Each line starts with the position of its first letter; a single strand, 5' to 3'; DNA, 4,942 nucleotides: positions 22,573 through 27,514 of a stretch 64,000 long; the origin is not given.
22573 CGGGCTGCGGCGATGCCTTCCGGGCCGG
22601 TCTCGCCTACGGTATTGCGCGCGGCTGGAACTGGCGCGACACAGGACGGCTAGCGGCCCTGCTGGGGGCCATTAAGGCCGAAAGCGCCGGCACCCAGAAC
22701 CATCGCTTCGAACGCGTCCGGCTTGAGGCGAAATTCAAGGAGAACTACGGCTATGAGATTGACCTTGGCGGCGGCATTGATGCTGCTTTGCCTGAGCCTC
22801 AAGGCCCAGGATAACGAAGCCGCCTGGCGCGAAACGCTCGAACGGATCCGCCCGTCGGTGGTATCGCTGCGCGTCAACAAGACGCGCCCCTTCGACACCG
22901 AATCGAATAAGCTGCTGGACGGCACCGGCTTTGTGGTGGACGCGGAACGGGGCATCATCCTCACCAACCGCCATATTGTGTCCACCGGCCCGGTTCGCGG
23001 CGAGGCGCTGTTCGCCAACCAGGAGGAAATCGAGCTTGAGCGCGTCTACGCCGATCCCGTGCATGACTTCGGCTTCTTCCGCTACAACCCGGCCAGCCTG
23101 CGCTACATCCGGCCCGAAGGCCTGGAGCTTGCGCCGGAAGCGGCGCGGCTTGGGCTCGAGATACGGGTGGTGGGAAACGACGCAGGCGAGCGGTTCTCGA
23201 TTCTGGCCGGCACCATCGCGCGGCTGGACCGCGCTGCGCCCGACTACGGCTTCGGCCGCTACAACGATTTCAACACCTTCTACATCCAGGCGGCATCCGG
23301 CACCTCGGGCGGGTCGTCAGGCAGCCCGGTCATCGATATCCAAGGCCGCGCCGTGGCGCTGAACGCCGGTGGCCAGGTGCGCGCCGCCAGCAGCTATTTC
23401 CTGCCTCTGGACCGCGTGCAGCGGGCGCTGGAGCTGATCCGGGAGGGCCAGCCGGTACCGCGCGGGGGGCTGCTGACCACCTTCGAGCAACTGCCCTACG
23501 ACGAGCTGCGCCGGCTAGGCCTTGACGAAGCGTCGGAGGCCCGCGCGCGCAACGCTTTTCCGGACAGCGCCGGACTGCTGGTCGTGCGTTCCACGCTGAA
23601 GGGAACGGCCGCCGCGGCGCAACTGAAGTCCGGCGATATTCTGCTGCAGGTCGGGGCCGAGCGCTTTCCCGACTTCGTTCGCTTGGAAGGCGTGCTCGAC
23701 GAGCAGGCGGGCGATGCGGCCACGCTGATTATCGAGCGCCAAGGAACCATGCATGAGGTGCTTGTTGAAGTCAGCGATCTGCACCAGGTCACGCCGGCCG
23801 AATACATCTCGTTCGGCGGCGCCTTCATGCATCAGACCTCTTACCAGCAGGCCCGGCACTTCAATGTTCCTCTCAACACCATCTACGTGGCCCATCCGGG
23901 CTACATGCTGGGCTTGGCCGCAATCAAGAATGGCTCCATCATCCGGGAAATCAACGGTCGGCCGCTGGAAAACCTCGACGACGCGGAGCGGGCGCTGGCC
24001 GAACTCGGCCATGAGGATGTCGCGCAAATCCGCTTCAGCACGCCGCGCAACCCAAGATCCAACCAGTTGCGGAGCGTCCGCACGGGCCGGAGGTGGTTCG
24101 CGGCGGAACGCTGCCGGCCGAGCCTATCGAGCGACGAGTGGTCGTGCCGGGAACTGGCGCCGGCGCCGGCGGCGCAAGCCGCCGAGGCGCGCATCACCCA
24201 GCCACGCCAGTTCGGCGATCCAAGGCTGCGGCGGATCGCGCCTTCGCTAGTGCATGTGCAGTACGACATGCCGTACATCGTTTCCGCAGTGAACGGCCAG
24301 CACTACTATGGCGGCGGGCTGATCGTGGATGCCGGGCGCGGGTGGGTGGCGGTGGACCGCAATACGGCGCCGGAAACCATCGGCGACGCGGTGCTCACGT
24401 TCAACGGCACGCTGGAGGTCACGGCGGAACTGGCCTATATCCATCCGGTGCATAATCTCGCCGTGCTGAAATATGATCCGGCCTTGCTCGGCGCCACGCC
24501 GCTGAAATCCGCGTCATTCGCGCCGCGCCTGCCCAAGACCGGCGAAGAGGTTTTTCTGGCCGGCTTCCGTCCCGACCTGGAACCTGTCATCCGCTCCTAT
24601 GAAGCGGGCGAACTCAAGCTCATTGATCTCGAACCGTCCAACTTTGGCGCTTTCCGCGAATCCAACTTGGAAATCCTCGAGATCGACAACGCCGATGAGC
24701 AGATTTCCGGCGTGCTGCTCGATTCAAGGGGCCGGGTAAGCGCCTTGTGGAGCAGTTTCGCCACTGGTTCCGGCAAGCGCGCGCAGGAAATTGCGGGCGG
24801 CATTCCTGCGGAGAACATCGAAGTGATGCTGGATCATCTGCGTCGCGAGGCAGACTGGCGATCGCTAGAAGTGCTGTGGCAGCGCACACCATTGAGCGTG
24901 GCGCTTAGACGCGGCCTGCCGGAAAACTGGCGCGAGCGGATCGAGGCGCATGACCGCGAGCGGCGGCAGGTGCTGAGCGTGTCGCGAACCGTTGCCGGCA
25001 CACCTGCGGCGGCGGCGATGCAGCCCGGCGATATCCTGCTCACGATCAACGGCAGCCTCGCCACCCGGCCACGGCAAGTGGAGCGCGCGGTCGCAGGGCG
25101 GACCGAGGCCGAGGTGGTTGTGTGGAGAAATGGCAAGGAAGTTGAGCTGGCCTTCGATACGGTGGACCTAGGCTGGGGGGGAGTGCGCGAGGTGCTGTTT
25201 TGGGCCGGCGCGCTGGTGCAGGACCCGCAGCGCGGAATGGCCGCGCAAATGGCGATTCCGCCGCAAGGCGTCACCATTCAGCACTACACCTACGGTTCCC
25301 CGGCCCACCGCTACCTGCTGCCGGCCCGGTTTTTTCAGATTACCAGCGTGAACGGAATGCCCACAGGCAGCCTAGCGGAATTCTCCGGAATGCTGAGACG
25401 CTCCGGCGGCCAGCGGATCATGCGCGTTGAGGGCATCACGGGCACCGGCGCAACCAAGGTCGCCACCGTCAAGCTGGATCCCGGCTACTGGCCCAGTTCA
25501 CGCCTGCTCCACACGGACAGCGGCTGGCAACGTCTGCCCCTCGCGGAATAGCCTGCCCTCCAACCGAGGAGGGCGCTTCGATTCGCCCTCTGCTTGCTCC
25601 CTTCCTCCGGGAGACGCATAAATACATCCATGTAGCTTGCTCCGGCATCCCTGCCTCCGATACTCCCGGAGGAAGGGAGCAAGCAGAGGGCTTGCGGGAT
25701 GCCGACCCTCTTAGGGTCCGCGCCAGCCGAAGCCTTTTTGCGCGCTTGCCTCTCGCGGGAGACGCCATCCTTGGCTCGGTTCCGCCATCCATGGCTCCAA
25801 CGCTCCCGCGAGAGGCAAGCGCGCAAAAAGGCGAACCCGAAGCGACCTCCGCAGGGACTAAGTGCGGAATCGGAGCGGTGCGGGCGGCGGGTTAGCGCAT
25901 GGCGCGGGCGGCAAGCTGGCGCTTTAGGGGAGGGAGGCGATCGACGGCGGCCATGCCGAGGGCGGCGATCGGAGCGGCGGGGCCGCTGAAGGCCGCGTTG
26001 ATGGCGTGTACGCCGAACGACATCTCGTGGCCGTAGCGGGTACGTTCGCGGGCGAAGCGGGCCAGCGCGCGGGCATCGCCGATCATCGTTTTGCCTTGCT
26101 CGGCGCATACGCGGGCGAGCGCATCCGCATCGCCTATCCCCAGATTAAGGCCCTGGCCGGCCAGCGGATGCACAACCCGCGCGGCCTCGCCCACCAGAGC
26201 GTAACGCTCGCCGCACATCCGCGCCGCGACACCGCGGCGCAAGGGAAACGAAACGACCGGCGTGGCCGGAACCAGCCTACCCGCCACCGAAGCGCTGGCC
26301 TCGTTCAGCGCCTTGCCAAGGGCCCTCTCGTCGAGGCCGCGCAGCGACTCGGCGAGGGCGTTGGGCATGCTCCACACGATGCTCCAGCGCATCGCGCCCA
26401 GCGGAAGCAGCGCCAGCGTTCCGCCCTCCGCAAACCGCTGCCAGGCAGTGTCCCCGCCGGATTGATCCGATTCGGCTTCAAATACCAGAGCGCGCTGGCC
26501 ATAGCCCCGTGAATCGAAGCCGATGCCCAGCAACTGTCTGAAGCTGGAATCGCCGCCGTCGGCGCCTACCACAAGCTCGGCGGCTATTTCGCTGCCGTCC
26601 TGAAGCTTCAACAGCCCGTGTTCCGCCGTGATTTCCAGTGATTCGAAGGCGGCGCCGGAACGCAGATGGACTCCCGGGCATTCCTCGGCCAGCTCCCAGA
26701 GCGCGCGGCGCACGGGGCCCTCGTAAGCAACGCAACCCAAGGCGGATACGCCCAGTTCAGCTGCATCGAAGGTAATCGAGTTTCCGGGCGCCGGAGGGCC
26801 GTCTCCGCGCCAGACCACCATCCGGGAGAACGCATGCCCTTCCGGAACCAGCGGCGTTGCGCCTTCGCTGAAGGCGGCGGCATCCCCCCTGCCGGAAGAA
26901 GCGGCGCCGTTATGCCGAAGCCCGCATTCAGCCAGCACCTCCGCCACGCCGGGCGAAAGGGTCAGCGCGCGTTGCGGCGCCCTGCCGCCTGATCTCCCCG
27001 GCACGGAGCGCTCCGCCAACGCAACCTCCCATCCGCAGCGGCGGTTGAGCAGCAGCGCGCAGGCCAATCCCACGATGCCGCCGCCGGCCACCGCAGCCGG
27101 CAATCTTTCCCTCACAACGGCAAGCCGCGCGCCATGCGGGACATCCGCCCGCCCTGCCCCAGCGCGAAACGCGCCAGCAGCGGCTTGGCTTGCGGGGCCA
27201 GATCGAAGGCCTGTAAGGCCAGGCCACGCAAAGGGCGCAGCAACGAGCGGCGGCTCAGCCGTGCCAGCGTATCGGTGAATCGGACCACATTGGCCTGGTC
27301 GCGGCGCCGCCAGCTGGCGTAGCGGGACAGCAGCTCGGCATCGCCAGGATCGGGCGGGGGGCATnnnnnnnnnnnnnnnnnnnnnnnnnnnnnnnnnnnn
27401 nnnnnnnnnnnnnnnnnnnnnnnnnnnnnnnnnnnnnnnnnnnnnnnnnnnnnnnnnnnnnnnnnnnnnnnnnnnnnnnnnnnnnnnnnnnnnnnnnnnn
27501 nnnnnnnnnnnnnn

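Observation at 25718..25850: Flip/flop: the loop is inverted relative to identical flanks in two paralogous repeat copies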

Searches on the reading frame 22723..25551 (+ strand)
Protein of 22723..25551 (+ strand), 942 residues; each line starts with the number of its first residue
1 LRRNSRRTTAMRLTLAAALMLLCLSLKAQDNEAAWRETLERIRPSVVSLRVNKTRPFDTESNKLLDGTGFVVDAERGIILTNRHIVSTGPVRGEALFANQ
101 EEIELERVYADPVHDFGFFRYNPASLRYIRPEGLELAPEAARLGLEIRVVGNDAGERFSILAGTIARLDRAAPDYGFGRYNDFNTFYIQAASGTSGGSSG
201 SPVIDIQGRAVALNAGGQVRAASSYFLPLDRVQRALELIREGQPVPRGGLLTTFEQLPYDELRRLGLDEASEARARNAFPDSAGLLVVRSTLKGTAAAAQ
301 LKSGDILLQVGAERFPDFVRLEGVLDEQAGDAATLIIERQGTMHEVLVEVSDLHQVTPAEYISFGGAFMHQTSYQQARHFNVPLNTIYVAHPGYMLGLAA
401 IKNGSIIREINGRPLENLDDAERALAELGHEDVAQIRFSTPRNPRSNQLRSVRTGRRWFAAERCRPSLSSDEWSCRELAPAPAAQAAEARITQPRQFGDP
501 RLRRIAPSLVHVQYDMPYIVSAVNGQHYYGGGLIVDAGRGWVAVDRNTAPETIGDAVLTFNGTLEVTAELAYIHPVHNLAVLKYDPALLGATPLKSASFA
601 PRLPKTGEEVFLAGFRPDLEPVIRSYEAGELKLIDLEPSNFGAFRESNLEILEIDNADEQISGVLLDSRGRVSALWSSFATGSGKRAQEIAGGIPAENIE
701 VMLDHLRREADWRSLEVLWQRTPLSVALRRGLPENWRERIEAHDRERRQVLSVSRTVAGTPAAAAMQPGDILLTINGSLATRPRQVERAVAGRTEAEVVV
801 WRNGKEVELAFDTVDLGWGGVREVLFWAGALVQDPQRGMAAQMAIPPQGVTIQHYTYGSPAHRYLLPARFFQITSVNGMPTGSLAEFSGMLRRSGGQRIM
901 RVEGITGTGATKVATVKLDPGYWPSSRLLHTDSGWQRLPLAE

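Call 14: search_protein_families(library=pfam, proteins=[window:22723-25551:+])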
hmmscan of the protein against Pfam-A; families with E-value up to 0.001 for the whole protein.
window:22723-25551:+ (942 aa): 6 families
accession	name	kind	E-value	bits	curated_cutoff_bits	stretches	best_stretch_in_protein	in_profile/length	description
PF13365.12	Trypsin_2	-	1.3e-25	91.3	27.6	1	67-213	1-144/144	Trypsin-like peptidase domain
PF12812.13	PDZ_1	-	2.2e-21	76.1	28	1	356-428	2-75/78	PDZ-like domain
PF17820.7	PDZ_6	-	1.2e-15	57.4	27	1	753-801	2-53/54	PDZ domain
PF00595.29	PDZ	-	4.1e-13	49.9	23.2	0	748-792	24-68/81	PDZ domain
PF13180.12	PDZ_2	-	7.3e-09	36.2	27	0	284-350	13-80/80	PDZ domain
PF14685.13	PDZ_Tricorn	-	2e-06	28.1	25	0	400-440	39-78/88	Tricorn protease PDZ domain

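Call 65: find_homologous_proteins(query=window:22723-25551:+, max_evalue=1e-250)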
Query window:22723-25551:+ (942 aa): 3627 proteins with E <= 1e-250 among 8000 candidates; the best 120 are listed.
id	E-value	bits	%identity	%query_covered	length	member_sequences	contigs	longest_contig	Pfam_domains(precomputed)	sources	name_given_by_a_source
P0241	0.0e+0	1962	93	97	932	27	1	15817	PF14685.15,PF13365.13,PF12812.14,PF17820.8,PF00595.30,PF13180.13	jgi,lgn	-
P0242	0.0e+0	1855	88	99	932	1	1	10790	PF13365.13,PF12812.14,PF17820.8,PF00595.30,PF13180.13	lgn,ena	-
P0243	0.0e+0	1828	86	99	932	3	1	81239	PF14685.15,PF13365.13,PF12812.14,PF17820.8,PF00595.30,PF13180.13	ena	-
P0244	0.0e+0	1827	86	99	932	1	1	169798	PF14685.15,PF13365.13,PF12812.14,PF17820.8,PF00595.30,PF13180.13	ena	-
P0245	0.0e+0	1827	86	99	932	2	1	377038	PF14685.15,PF13365.13,PF12812.14,PF17820.8,PF00595.30,PF13180.13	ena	-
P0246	0.0e+0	1777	84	97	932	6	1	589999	PF13365.13,PF12812.14,PF17820.8,PF00595.30,PF13180.13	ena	-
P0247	0.0e+0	1750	83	99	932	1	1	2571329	PF13365.13,PF12812.14,PF17820.8,PF00595.30,PF13180.13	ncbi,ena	-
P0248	0.0e+0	1731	81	99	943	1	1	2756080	PF14685.15,PF13365.13,PF12812.14,PF17820.8,PF00595.30,PF13180.13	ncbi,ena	-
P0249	0.0e+0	1695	80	99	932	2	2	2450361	PF13365.13,PF12812.14,PF17820.8,PF00595.30,PF13180.13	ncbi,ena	ncbi:trypsin-like peptidase domain-containing protein [Candidatus Foliamicus sp.]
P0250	0.0e+0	1694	80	99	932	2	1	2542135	PF13365.13,PF12812.14,PF17820.8,PF00595.30,PF13180.13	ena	-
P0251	0.0e+0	1681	79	98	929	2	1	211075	PF14685.15,PF13365.13,PF12812.14,PF17820.8,PF00595.30,PF13180.13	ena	-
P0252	0.0e+0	1676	80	97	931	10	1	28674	PF13365.13,PF12812.14,PF17820.8,PF00595.30,PF13180.13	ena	-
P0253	0.0e+0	1668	79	98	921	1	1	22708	PF14685.15,PF13365.13,PF12812.14,PF17820.8,PF00595.30,PF13180.13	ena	-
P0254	0.0e+0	1660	78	98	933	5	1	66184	PF13365.13,PF12812.14,PF17820.8,PF00595.30,PF13180.13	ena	-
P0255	0.0e+0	1654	78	99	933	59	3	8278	PF14685.15,PF13365.13,PF12812.14,PF17820.8,PF00595.30,PF13180.13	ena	-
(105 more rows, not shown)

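Call 66: find_encoding_contigs(protein=P0241, flank=1800, max_places=10)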
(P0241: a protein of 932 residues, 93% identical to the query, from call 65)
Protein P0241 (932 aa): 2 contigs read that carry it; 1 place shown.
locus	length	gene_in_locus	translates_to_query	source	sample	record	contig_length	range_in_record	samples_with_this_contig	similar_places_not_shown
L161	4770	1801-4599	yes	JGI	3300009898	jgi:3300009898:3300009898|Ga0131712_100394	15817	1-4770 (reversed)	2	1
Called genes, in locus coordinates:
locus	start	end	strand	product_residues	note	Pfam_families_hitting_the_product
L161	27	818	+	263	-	PF01073:3Beta_HSD, PF01370:Epimerase, PF04321:RmlD_sub_bind (faint), PF05368:NmrA, PF13460:NAD_binding_10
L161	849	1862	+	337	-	PF00294:PfkB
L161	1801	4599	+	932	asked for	PF13365:Trypsin_2, PF00595:PDZ (faint), PF13180:PDZ_2 (faint), PF14685:PDZ_Tricorn (faint), PF17820:PDZ_6 (faint), PF12812:PDZ_1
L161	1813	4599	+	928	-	PF13365:Trypsin_2, PF00595:PDZ (faint), PF13180:PDZ_2 (faint), PF14685:PDZ_Tricorn (faint), PF17820:PDZ_6 (faint), PF12812:PDZ_1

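Call 67: find_encoding_contigs(protein=P0242, flank=1800, max_places=6)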
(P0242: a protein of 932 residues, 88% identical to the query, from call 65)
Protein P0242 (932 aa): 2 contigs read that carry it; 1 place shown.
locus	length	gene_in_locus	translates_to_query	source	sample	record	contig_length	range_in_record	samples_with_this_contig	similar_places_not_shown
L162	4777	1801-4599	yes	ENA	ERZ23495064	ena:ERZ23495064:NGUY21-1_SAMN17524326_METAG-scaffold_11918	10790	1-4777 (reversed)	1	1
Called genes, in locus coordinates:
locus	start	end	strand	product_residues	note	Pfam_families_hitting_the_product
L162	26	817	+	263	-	PF01073:3Beta_HSD, PF01370:Epimerase, PF04321:RmlD_sub_bind (weak), PF05368:NmrA, PF13460:NAD_binding_10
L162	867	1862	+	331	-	PF00294:PfkB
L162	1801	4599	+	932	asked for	PF13365:Trypsin_2, PF00595:PDZ (faint), PF13180:PDZ_2 (faint), PF17820:PDZ_6 (faint), PF12812:PDZ_1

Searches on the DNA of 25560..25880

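Call 38: search_rna_families(source=window, start=25560, end=25880, threshold=evalue, max_evalue=10, show_alignments=4)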
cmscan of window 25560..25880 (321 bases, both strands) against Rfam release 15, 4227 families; matches with E-value up to 10: 16.
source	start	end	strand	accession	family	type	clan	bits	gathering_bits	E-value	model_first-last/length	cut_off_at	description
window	25584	25696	-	RF04240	mir-4716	Gene; miRNA;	-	38.9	76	5.8e-07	1-84/84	no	mir-4716 microRNA precursor family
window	25584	25692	+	RF04240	mir-4716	Gene; miRNA;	-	38.3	76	8.5e-07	1-84/84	no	mir-4716 microRNA precursor family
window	25733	25830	+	RF03710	mir-1451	Gene; miRNA;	-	38.1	85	9.2e-05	1-92/92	no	mir-1451 microRNA precursor family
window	25585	25691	+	RF03849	MIR1219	Gene; miRNA;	-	29.2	79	0.00038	11-72/82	no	MIR1219 microRNA precursor family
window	25731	25837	-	RF03565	mir-1282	Gene; miRNA;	-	28.9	107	0.00071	1-101/101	no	mir-1282 microRNA precursor family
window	25725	25839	-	RF01731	TwoAYGGAY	Cis-reg;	CL00106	27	43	0.03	1-168/168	no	TwoAYGGAY RNA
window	25731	25832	-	RF03448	mir-6131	Gene; miRNA;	-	24.3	66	0.01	1-105/105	no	mir-6131 microRNA precursor family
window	25569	25692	+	RF01677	P35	Gene; sRNA;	-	23.1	70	0.19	1-62/62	no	Pseudomonas sRNA P35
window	25586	25694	-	RF03565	mir-1282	Gene; miRNA;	-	21.6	107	0.06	1-101/101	no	mir-1282 microRNA precursor family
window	25741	25823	-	RF03600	MIR3627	Gene; miRNA;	-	21.4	64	0.023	1-89/89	no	MIR3627 microRNA precursor family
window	25584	25691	-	RF03448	mir-6131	Gene; miRNA;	-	19.2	66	0.24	1-105/105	no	mir-6131 microRNA precursor family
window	25598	25678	+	RF03658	mir-2300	Gene; miRNA;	-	17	90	0.86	1-74/74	no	mir-2300 microRNA precursor family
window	25590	25686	-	RF04041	MIR6154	Gene; miRNA;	-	15.6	100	1.5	1-77/77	no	MIR6154 microRNA precursor family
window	25730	25821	-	RF02226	sX7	Gene; sRNA;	-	14.9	55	1.6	1-95/95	no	Xanthomonas sRNA sX7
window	25685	25711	+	RF03269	mir-5697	Gene; miRNA;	-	13.9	50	7.5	16-42/59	no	mir-5697 microRNA precursor family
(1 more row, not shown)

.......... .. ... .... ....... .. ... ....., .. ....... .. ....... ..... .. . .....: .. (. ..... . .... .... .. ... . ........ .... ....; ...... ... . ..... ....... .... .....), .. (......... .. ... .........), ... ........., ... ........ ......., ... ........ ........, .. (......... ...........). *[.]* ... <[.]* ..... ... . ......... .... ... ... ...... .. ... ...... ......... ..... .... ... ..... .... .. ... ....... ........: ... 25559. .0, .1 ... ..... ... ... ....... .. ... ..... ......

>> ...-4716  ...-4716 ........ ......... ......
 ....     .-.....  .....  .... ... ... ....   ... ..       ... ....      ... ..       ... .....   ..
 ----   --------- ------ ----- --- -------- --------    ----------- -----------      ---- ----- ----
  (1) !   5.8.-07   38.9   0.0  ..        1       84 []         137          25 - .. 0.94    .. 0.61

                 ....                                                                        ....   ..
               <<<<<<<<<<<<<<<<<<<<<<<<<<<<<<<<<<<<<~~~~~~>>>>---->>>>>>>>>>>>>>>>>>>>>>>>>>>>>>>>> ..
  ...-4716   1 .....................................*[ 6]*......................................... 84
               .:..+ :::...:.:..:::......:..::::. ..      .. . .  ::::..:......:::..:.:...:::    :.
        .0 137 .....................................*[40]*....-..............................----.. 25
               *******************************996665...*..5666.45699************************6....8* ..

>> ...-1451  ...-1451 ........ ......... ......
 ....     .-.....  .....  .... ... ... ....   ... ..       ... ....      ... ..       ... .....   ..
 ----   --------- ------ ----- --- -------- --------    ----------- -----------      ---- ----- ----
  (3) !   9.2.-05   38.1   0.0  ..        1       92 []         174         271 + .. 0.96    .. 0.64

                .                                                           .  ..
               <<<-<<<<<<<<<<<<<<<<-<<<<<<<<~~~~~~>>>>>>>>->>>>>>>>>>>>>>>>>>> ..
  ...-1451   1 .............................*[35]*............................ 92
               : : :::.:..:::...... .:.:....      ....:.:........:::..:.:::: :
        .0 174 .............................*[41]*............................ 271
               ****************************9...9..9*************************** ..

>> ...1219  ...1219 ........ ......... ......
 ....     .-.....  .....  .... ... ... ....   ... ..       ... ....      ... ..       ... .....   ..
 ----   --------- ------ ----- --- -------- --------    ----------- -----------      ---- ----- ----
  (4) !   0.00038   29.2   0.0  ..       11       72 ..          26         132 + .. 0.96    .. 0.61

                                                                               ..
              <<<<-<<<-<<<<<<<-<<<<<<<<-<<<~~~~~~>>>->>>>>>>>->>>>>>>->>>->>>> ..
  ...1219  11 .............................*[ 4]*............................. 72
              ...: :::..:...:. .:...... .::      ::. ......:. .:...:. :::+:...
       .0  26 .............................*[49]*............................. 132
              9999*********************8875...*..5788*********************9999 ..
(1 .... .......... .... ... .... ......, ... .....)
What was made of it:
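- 25762..25802 (-): 41-nt tip of A. The CA(N)GGAUG hairpins read on the minus strand, so the tip is inverted relative to A's flanks. Call 38: TwoAYGGAY 27 bits on the minus strand.
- TwoAYGGAY: A scores 27 bits on the minus strand (call 38).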

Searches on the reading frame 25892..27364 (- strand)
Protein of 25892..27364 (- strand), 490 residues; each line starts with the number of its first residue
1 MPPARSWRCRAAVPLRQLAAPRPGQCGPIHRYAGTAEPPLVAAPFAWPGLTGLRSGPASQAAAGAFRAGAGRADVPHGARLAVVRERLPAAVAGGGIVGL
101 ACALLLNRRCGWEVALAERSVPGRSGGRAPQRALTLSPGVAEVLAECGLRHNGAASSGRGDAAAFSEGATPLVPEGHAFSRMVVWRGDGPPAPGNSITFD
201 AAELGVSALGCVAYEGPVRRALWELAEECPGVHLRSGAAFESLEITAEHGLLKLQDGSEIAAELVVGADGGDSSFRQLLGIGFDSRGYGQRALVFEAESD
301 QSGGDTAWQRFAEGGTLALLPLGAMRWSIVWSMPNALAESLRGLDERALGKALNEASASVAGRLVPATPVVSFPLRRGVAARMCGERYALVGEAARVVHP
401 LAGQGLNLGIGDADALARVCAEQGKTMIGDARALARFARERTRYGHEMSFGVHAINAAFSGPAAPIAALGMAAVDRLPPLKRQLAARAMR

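Call 12: find_encoding_contigs(protein=window:25892-27364:-, flank=3000, max_places=10)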
Protein window:25892-27364:- (490 aa): no gene with exactly this product is on record in the collection.

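Call 14: search_protein_families(library=pfam, proteins=[window:25892-27364:-])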
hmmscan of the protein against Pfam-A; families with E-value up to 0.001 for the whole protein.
window:25892-27364:- (490 aa): 1 family
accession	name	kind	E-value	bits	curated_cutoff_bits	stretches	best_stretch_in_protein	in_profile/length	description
PF01494.25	FAD_binding_3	-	1e-24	87.9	22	1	89-443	3-340/349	FAD binding domain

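Call 16: find_homologous_proteins(query=window:25892-27364:-, max_evalue=1e-50)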
Query window:25892-27364:- (490 aa): 131 proteins with E <= 1e-50 among 8000 candidates; the best 120 are listed.
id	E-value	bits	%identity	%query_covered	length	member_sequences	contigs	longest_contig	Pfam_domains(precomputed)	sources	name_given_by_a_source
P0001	1.6e-235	801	90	83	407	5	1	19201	PF01266.31,PF01494.26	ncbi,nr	ncbi:MAG: FAD-dependent monooxygenase [Gammaproteobacteria bacterium]|nr:FAD-dependent monooxygenase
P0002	3.4e-213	727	84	83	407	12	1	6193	PF01266.31,PF01494.26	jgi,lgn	-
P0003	3.7e-205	701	81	83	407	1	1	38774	PF01494.26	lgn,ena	-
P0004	4.9e-183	628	75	80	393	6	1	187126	PF01494.26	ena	-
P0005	2.5e-174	599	71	81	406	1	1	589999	PF01494.26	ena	-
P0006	4.3e-174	598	70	81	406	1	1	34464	PF01494.26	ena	-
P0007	5.9e-172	591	70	82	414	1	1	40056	PF01494.26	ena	-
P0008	1.1e-170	587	69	82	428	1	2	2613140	PF01266.31,PF01494.26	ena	-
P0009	2.6e-170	586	71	82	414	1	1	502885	PF01494.26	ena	-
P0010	8.0e-166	571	69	80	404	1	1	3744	PF01266.31,PF01494.26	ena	-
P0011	2.9e-165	569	67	82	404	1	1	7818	PF01494.26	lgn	-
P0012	8.3e-164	564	70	81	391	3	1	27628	PF01266.31,PF01494.26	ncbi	-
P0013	1.4e-162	560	67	82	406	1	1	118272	PF01266.31,PF01494.26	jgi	-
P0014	8.4e-162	558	66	82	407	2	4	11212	PF01266.31,PF01494.26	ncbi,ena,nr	ncbi:MAG: FAD-dependent monooxygenase [Gammaproteobacteria bacterium]|nr:FAD-dependent monooxygenase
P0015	2.3e-161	556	68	82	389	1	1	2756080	PF01266.31,PF01494.26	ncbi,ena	-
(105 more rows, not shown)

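Call 24: find_encoding_contigs(protein=P0001, flank=2500, max_places=6)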
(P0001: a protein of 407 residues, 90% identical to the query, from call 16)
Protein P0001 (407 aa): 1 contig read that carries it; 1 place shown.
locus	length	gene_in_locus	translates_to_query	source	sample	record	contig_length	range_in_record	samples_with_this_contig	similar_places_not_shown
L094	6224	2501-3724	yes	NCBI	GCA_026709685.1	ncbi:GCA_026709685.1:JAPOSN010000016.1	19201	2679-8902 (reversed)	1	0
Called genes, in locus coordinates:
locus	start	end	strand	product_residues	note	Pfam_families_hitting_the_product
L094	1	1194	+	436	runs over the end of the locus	PF05195:AMP_N, PF00557:Peptidase_M24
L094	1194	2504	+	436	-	PF01494:FAD_binding_3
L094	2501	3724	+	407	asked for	PF01266:DAO (weak), PF01494:FAD_binding_3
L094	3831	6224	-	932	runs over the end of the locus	PF13365:Trypsin_2, PF00595:PDZ (faint), PF13180:PDZ_2 (faint), PF14685:PDZ_Tricorn (faint), PF17820:PDZ_6 (faint), PF12812:PDZ_1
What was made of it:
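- No recombinase was found among the neighbouring genes (calls 14, 24, 66).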

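Call 25: find_encoding_contigs(protein=P0002, flank=2500, max_places=6)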
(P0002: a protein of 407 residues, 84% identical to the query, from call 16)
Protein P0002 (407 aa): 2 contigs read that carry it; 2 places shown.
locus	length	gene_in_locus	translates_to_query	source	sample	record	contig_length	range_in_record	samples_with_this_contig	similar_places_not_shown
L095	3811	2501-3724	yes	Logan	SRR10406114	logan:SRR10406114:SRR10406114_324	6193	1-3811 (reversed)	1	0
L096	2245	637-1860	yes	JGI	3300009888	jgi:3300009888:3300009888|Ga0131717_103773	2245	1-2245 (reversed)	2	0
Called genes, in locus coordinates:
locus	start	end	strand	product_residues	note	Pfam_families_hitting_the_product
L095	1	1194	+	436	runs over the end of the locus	PF05195:AMP_N, PF00557:Peptidase_M24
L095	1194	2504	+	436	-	PF00890:FAD_binding_2 (weak), PF01266:DAO (faint), PF01494:FAD_binding_3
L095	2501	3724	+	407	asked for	PF01266:DAO (weak), PF01494:FAD_binding_3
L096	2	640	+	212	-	?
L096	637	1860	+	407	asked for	PF01266:DAO (weak), PF01494:FAD_binding_3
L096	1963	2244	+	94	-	?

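Call 26: find_encoding_contigs(protein=P0003, flank=2500, max_places=6)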
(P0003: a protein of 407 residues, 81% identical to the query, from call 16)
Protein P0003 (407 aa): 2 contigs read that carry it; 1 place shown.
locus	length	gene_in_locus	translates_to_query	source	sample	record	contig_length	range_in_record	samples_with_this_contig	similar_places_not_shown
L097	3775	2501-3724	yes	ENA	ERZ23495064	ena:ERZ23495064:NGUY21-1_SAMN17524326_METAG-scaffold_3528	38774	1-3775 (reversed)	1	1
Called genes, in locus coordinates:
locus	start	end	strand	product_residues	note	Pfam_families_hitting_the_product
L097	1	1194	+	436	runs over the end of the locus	PF05195:AMP_N, PF00557:Peptidase_M24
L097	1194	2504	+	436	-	PF00070:Pyr_redox (faint), PF01494:FAD_binding_3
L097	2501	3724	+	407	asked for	PF01494:FAD_binding_3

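Call 33: find_encoding_contigs(protein=window:25895-27115:-, flank=2500, max_places=10)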
Protein seq(407 aa) (407 aa): no gene with exactly this product is on record in the collection.
